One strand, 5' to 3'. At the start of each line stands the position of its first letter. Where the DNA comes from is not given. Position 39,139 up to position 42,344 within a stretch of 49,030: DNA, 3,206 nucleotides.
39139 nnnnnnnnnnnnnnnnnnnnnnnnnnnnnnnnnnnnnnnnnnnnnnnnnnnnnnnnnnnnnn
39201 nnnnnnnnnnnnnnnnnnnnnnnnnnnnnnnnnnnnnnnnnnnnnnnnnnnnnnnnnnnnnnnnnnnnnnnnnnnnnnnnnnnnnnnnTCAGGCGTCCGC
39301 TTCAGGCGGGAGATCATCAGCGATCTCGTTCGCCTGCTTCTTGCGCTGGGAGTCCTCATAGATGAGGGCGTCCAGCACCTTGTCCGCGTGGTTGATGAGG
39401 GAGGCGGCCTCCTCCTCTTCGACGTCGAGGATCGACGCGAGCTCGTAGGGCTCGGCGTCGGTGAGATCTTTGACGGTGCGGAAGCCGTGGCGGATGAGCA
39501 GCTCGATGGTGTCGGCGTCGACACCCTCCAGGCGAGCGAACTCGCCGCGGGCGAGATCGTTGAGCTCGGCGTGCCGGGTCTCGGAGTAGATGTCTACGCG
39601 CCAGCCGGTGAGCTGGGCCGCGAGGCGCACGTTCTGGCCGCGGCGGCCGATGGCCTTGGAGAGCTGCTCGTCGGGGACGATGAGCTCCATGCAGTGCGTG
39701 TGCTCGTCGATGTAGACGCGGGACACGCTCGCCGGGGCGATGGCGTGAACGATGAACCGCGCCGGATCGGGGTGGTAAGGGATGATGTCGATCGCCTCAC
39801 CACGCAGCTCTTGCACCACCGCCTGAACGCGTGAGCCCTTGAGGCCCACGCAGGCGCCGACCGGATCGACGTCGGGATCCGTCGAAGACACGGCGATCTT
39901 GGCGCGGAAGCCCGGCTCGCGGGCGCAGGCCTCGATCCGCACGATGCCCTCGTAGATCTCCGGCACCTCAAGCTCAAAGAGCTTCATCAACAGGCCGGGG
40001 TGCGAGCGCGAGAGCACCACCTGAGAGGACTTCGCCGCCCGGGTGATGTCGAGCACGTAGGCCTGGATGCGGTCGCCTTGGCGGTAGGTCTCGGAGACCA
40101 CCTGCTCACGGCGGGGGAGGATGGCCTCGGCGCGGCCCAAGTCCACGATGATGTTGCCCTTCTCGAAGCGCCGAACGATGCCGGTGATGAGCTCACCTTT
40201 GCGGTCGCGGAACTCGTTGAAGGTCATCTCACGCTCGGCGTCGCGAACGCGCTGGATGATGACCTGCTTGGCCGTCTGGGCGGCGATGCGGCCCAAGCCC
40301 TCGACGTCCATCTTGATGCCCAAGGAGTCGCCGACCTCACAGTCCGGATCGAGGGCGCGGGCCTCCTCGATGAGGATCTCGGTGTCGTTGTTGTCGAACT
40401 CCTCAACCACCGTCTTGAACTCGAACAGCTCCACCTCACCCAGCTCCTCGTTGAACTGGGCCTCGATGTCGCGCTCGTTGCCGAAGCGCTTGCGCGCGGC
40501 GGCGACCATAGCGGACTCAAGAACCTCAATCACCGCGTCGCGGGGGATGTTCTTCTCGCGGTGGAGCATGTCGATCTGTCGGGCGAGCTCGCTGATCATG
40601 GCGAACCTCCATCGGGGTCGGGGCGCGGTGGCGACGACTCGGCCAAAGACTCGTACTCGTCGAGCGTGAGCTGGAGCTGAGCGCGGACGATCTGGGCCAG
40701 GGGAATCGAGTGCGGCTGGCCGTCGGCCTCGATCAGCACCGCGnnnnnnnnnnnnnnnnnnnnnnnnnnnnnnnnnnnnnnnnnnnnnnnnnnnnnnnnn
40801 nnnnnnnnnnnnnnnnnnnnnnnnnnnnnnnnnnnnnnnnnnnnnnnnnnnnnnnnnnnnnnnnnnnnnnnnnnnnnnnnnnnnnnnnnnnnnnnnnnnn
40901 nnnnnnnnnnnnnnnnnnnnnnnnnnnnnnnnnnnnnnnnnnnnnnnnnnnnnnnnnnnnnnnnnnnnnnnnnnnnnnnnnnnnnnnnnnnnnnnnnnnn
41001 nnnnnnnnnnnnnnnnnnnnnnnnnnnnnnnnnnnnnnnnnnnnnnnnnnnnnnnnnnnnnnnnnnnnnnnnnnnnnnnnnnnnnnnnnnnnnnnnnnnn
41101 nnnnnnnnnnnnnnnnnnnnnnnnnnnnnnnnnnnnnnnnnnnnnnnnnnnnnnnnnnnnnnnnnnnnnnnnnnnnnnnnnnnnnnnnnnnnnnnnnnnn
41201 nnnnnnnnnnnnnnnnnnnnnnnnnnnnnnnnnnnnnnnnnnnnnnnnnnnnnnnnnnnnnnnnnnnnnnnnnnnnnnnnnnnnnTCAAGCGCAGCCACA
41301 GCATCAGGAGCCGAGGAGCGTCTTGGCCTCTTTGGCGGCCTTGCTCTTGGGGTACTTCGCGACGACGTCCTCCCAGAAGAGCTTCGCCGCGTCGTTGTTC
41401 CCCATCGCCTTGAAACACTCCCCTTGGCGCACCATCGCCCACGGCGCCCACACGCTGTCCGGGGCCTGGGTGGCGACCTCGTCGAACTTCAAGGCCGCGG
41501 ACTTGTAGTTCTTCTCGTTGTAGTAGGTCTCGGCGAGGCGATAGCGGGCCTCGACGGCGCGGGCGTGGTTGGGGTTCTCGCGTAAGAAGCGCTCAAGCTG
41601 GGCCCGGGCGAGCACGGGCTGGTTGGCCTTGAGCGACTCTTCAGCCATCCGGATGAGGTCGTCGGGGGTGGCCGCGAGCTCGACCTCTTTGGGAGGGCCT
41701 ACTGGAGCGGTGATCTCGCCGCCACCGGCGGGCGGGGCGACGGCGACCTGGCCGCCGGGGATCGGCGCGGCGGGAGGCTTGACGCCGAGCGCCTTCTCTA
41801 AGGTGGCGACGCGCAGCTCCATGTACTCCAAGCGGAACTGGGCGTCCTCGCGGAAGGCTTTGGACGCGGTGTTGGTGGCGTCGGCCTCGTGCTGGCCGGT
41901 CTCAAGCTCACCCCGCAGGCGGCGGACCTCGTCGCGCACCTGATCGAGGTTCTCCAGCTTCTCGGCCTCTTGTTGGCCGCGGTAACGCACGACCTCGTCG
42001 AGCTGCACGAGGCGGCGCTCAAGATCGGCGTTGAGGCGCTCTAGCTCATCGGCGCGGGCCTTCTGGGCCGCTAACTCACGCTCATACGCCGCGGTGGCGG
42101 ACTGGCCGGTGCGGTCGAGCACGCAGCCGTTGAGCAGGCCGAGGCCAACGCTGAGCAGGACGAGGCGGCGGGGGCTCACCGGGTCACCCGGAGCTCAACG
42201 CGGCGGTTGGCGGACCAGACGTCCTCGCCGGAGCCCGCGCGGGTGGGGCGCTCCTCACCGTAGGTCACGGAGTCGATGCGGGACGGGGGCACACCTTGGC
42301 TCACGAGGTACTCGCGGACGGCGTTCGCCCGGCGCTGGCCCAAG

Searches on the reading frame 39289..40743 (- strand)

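Call 21: search_protein_families(library=pfam, proteins=[window:39289-40743:-], max_evalue=0.01)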
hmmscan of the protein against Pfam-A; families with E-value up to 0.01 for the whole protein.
window:39289-40743:- (484 aa): 8 families
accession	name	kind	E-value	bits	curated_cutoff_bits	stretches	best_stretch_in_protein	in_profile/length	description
PF08529.16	NusA_N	-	1.8e-38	131.9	23.8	1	52-172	1-119/119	NusA N-terminal domain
PF13184.12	KH_5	-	1.6e-27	95.8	27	1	277-344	1-68/69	NusA-like KH domain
PF00575.29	S1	-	9.6e-08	32.7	22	1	180-240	2-69/74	S1 RNA binding domain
PF23095.1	KH_NusA_C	-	5.5e-05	23.6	34.2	1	358-385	7-34/59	Transcription termination/antitermination protein NusA, KH domain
PF07650.23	KH_2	-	0.00018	21.7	22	0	334-379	9-54/78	KH domain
PF14520.12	HHH_5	-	0.00067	20.5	27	1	403-454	5-56/57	Helix-hairpin-helix domain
PF14229.12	DUF4332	-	0.0062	17.1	23.2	0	398-440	51-93/122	Domain of unknown function (DUF4332)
PF25453.1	DUF7898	-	0.0091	16.8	27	0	402-446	6-50/80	Domain of unknown function (DUF7898)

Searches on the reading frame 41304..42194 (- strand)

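Call 22: search_protein_families(library=pfam, proteins=[window:41304-42194:-], max_evalue=0.01)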
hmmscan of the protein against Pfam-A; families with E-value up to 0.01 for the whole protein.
window:41304-42194:- (296 aa): 11 families
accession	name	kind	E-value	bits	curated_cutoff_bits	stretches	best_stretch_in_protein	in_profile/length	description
PF13174.12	TPR_6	-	4.5e-13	49.3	26.3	2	253-284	2-33/33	Tetratricopeptide repeat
PF07719.23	TPR_2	-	6.5e-09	35.7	27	1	215-246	2-33/34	Tetratricopeptide repeat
PF14559.12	TPR_19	-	9.9e-08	32.6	25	2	188-246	2-57/68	Tetratricopeptide repeat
PF13432.12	TPR_16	-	7.4e-07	29.9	32.7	1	184-247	4-64/65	Tetratricopeptide repeat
PF16331.10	TolA_bind_tri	-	1.2e-05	25.7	30.1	1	58-126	2-70/76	TolA binding protein trimerisation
PF13525.12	YfiO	-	5.6e-05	23.4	25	1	187-292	52-131/203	Outer membrane lipoprotein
PF13181.12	TPR_8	-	0.00011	22.6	25.7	0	215-233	2-20/34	Tetratricopeptide repeat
PF13428.12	TPR_14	-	0.00019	22.3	23.5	0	180-215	4-39/44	Tetratricopeptide repeat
PF09976.15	TPR_21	-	0.00031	21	25.5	1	183-285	82-180/193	Tetratricopeptide repeat-like domain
PF00515.34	TPR_1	-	0.001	19.2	27.8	0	215-242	2-29/34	Tetratricopeptide repeat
PF13424.12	TPR_12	-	0.002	18.7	30.1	0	218-276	7-70/77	Tetratricopeptide repeat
